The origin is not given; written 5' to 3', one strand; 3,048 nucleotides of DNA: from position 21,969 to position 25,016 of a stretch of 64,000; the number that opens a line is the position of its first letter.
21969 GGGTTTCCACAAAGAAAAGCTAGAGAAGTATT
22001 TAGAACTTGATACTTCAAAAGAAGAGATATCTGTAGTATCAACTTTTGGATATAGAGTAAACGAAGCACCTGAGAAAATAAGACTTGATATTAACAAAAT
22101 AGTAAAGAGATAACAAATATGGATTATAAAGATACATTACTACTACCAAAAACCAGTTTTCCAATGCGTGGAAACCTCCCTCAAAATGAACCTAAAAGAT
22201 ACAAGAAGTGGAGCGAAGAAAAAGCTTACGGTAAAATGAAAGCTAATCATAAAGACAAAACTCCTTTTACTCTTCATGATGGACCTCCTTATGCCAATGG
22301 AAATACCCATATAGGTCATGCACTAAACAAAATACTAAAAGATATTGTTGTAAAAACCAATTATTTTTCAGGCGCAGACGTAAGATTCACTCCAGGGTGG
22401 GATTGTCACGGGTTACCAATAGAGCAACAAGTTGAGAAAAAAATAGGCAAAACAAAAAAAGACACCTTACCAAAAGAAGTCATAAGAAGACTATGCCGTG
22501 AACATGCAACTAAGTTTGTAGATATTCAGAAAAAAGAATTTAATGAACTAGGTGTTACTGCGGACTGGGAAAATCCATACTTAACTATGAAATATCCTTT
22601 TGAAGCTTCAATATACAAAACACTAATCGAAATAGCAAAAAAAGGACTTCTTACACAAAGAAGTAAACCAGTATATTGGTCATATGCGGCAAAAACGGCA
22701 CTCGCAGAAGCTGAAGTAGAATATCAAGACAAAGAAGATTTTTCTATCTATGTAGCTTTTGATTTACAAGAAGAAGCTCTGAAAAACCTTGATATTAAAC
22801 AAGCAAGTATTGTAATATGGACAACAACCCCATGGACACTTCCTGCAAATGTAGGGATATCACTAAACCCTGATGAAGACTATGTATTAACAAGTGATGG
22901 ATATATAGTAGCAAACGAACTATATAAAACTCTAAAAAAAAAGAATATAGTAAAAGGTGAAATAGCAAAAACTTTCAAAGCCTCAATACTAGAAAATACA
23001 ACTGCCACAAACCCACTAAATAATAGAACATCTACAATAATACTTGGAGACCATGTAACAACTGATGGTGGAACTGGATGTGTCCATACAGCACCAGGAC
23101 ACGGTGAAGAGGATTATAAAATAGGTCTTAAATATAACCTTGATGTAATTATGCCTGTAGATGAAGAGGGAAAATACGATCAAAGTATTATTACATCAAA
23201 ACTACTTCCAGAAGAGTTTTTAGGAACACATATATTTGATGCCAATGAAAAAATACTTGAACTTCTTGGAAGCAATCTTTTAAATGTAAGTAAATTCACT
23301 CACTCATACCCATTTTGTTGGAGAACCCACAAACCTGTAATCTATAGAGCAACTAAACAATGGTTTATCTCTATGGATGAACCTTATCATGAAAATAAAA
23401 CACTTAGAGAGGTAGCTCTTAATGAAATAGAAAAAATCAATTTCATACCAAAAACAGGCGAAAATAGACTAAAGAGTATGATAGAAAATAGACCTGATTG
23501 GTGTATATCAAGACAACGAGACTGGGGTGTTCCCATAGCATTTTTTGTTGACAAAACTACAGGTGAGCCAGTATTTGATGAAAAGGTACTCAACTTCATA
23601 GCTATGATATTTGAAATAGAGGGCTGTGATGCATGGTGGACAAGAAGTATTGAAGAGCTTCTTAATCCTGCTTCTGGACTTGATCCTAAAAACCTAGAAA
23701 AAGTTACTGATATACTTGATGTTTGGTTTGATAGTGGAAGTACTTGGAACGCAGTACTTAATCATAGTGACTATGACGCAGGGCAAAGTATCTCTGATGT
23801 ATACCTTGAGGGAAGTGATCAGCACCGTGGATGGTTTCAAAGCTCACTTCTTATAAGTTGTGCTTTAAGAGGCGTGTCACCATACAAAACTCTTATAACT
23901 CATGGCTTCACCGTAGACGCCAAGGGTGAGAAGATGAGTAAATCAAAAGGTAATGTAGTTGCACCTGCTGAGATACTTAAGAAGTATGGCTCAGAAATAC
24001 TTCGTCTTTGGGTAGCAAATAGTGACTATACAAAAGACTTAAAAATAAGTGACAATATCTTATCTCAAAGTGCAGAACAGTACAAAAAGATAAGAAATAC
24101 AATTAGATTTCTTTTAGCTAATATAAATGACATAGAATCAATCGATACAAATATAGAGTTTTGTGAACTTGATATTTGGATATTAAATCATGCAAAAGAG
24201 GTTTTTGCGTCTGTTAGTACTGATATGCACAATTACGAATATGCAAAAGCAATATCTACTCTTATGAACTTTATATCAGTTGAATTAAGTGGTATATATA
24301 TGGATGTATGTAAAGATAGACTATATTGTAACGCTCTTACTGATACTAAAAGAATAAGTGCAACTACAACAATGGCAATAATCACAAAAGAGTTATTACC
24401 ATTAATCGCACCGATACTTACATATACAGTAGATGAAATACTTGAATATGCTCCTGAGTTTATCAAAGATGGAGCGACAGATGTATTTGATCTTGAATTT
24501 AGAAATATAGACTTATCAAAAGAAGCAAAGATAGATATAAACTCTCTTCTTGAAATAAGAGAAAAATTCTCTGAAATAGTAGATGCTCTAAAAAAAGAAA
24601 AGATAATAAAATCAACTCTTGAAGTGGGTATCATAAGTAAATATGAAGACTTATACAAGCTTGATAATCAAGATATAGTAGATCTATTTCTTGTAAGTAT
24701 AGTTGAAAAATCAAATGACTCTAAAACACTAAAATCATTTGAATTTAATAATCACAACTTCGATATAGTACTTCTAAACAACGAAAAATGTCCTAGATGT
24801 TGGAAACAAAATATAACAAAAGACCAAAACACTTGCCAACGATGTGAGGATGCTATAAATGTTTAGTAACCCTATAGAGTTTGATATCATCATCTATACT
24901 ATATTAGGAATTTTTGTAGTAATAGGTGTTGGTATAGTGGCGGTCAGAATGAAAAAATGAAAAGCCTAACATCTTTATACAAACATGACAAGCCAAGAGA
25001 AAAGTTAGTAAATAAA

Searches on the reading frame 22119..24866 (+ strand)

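Call 45: search_protein_families(library=pfam, proteins=[window:22119-24866:+], max_evalue=0.001)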
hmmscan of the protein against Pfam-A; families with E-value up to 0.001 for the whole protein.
window:22119-24866:+ (915 aa): 6 families
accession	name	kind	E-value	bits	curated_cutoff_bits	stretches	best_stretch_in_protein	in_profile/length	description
PF00133.28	tRNA-synt_1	-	5.8e-148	493.5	22.7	1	27-644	2-414/414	tRNA synthetases class I (I, L, M and V)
PF09334.17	tRNA-synt_1g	-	2.2e-23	83.1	20.1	2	57-201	8-136/391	tRNA synthetases class I (M)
PF08264.19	Anticodon_1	-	1.2e-19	71.1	25.1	1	685-836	1-144/148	Anticodon-binding domain of tRNA ligase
PF01406.26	tRNA-synt_1e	-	1.7e-10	41.2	27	1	578-651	227-299/301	tRNA synthetases class I (C) catalytic domain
PF13603.12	tRNA-synt_1_2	-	2.8e-10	40.4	25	1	227-353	19-146/185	Leucyl-tRNA synthetase, editing domain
PF01921.24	tRNA-synt_1f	-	6.4e-09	35.6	27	1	565-662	241-339/360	tRNA synthetases class I (K)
